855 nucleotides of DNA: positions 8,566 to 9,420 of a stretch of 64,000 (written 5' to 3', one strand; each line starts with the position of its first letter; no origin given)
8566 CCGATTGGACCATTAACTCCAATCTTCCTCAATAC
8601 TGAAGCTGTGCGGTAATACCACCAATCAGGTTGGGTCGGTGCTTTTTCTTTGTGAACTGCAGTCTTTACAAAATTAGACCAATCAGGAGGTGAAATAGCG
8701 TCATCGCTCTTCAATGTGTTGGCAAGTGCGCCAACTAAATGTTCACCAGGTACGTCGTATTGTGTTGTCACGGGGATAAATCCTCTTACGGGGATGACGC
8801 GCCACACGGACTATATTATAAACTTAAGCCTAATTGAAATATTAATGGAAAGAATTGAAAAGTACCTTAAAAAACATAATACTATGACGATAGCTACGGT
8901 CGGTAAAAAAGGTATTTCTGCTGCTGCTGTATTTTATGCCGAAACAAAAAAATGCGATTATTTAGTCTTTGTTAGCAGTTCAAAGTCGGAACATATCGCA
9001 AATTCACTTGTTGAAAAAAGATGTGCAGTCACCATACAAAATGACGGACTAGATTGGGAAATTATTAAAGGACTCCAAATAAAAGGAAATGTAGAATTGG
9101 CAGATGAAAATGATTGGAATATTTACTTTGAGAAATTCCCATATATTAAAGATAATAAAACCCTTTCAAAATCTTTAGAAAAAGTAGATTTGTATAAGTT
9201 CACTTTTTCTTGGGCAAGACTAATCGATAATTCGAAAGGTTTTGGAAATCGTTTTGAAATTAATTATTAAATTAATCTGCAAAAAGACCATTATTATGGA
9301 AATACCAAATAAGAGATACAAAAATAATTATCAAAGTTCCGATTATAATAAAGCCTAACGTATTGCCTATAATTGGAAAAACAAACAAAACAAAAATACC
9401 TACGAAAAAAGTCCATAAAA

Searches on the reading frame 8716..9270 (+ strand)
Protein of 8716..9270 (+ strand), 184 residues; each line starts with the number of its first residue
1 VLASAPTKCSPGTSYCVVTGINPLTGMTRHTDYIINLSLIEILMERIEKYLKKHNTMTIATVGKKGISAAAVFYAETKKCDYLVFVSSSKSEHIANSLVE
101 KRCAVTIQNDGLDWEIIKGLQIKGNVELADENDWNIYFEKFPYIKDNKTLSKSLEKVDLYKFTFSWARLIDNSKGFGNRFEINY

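Call 64: search_protein_families(library=pfam, proteins=[window:8716-9270:+], max_evalue=0.001)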
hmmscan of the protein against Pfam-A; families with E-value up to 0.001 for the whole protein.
window:8716-9270:+ (184 aa): 1 family
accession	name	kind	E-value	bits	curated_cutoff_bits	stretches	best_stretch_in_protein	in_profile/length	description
PF01243.27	PNPOx_N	-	1.2e-08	35.8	28.1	1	44-166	2-115/120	Pyridoxamine 5'-phosphate oxidase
